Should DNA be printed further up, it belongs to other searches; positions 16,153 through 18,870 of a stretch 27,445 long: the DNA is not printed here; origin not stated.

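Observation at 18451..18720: ABC substrate-binding protein is anchored by neither lipid nor TM but ends in a cryptic dockerin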

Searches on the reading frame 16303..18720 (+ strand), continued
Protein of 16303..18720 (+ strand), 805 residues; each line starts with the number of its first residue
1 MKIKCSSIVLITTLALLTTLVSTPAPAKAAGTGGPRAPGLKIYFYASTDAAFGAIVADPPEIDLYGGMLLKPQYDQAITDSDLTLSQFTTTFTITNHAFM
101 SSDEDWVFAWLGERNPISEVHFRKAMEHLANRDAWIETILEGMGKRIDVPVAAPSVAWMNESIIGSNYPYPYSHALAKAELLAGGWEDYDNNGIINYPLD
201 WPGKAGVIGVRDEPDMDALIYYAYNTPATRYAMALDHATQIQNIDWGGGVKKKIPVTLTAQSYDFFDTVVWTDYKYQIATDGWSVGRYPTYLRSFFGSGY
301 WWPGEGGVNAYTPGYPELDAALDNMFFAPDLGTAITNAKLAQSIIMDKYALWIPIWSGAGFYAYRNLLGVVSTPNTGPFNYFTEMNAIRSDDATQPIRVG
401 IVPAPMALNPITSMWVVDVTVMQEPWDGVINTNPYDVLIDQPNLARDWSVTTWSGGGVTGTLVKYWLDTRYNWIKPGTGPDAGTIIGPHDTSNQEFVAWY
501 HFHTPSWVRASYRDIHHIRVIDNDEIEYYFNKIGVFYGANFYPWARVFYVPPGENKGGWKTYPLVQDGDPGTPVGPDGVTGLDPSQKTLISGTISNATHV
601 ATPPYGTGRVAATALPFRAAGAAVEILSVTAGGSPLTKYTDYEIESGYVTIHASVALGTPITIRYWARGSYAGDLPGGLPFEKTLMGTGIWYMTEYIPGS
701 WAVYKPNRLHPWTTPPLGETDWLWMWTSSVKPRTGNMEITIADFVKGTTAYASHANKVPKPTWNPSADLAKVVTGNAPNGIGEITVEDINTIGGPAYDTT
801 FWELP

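Call 59: fold_search(model_id=the predicted structure, library=pdb)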
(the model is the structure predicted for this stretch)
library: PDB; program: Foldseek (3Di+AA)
matches with E <= 10: 361; with E <= 0.001: 168
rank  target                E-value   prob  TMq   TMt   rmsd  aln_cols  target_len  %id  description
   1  7ebi_A                8.5e-14  1.00  0.33  0.48   4.5       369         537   16  Chitin-specific solute binding protein from Vibrio harveyi co-crystalized with chitotetraose. (released 2021-09-08)
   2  1xoc_A                1.4e-13  1.00  0.33  0.51   3.9       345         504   14  The structure of the oligopeptide-binding protein, AppA, from Bacillus subtilis in complex with a nonapeptide. (released 2005-01-25)
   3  6lzt_A                1.6e-13  1.00  0.33  0.48   4.5       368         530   16  N409A mutant of chitin-specific solute binding protein from Vibrio harveyi co-crystalized with chitobiose (released 2021-02-24)
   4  6lzu_A                1.8e-13  1.00  0.33  0.50   4.4       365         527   16  F411A mutant of chitin-specific solute binding protein from Vibrio harveyi co-crystalized with chitobiose. (released 2021-02-24)
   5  1zu0_A                2.9e-13  1.00  0.34  0.50   3.9       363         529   17  Crystal Structure of the liganded Chitin Oligasaccharide Binding Protein (released 2006-06-06)
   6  6lzv_A                2.9e-13  1.00  0.33  0.48   5.7       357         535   17  F437A mutant of chitin-specific solute binding protein from Vibrio harveyi co-crystalized with chitobiose. (released 2021-02-24)
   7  1zty                  3.4e-13  1.00  0.32  0.47   5.1       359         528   18  Crystal Structure of the Chitin Oligasaccharide Binding Protein (released 2006-06-06)
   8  7ebm_A                5.6e-13  1.00  0.33  0.49   4.2       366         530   17  W363A mutant of Chitin-specific solute binding protein from Vibrio harveyi in complex with chitobiose. (released 2021-09-08)
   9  6lzq_A                5.6e-13  1.00  0.33  0.48   4.6       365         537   17  Chitin-specific solute binding protein from Vibrio harveyi in complex with chitotriose. (released 2021-02-24)
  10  4oer_A                5.9e-13  1.00  0.28  0.44   5.2       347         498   16  Crystal structure of NikA from Brucella suis, unliganded form (released 2014-10-01)
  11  6lzw_A                2.0e-12  1.00  0.32  0.48   4.6       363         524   17  W513A mutant of chitin-specific solute binding protein from Vibrio harveyi co-crystalized with chitobiose. (released 2021-02-24)
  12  5yqw_A                3.5e-12  1.00  0.33  0.48   4.2       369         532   17  Structure and function of a novel periplasmic chitooligosaccharide-binding protein from marine Vibrio bacteria (released 2018-02-21)
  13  1uiu_A                3.7e-12  1.00  0.30  0.47   4.7       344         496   14  Crystal structures of the liganded and unliganded nickel binding protein NikA from Escherichia coli (Nickel unliganded (released 2004-02-03)
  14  4qfk_A                4.4e-12  1.00  0.29  0.44   4.5       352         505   16  Crystal structure of dipeptide binding protein from pseudoalteromonas sp. SM9913 (released 2015-01-28)
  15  8efz_A                5.5e-12  1.00  0.31  0.51   3.9       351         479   15  Crystal structure of CcNikZ-II, apoprotein (released 2024-03-13)
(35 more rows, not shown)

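Call 68: find_encoding_contigs(protein=P0005, flank=10000, max_places=2)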
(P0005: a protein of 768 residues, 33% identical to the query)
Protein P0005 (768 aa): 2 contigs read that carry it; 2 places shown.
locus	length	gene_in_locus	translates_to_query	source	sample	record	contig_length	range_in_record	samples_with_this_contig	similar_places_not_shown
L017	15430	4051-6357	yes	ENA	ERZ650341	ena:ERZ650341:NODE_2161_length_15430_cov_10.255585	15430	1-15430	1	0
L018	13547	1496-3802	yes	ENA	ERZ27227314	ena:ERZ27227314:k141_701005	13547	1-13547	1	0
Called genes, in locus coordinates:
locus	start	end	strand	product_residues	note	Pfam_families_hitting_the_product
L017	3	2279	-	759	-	?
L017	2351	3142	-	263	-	-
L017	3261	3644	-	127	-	-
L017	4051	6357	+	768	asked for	PF00496:SBP_bac_5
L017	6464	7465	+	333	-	PF19300:BPD_transp_1_N, PF00528:BPD_transp_1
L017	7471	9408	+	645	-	PF12911:OppC_N, PF00528:BPD_transp_1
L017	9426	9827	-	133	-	-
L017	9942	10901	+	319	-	PF00005:ABC_tran, PF08352:oligo_HPY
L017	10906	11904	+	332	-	PF00005:ABC_tran, PF13304:AAA_21 (faint), PF08352:oligo_HPY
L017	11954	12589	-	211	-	-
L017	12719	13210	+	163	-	-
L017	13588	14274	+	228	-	PF00963:Cohesin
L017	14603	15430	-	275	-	?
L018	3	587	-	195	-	?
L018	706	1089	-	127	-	-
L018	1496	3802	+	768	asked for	PF00496:SBP_bac_5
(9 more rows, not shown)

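Call 69: find_encoding_contigs(protein=P0010, flank=10000, max_places=2)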
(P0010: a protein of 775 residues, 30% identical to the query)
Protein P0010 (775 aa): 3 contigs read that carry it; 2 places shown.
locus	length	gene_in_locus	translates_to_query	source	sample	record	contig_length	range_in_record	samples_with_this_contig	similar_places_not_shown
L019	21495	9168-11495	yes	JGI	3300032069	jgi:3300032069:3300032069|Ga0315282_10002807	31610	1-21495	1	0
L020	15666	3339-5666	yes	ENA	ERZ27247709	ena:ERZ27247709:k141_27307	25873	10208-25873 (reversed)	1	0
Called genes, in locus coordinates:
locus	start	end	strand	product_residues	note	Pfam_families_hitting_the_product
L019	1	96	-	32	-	?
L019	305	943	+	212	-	-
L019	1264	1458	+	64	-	-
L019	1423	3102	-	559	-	PF07705:CARDB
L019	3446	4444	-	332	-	-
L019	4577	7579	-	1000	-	-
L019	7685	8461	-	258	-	-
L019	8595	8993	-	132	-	-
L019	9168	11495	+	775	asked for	PF00496:SBP_bac_5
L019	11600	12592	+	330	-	PF19300:BPD_transp_1_N, PF00528:BPD_transp_1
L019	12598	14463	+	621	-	PF12911:OppC_N (weak), PF00528:BPD_transp_1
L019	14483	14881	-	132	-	-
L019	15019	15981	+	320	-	PF00005:ABC_tran, PF08352:oligo_HPY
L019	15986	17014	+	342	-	PF00005:ABC_tran, PF08352:oligo_HPY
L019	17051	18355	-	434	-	PF05048:NosD, PF13229:Beta_helix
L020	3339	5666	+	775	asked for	PF00496:SBP_bac_5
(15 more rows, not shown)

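Call 70: find_encoding_contigs(protein=P0008, flank=10000, max_places=2)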
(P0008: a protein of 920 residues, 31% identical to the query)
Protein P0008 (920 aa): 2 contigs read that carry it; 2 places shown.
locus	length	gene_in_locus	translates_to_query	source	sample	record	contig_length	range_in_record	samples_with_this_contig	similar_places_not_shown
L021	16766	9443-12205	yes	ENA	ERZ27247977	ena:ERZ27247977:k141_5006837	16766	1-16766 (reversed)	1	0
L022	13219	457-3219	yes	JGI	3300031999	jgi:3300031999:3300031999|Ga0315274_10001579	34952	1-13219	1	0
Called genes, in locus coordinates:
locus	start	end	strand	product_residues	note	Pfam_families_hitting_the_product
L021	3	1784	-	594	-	?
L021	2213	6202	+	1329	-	PF00082:Peptidase_S8, PF07705:CARDB, PF05048:NosD, PF13229:Beta_helix, PF05048:NosD, PF05048:NosD, PF13229:Beta_helix, PF13229:Beta_helix, +3 more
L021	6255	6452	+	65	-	-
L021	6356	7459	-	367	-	PF16795:Phage_integr_3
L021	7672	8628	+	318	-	PF00583:Acetyltransf_1 (weak), PF13673:Acetyltransf_10 (faint), PF08445:FR47 (faint), PF00583:Acetyltransf_1, PF13508:Acetyltransf_7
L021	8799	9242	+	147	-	-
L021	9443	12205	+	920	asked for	PF00496:SBP_bac_5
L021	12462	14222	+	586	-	PF05048:NosD (weak)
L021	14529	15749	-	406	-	PF16795:Phage_integr_3 (weak)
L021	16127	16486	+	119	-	-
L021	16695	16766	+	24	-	?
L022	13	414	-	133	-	-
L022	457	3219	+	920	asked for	PF00496:SBP_bac_5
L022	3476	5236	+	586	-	PF05048:NosD (weak)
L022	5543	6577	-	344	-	PF16795:Phage_integr_3 (weak)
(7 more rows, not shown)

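Call 72: find_encoding_contigs(protein=P0001, flank=10000, max_places=3)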
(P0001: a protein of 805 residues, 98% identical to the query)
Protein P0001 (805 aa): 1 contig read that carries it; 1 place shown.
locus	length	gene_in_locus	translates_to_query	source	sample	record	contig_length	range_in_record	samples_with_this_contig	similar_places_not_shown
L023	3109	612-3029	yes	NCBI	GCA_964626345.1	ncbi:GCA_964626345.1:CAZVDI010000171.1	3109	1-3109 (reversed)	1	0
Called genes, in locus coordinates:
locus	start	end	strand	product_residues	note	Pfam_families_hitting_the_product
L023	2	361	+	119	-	?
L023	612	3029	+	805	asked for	PF00496:SBP_bac_5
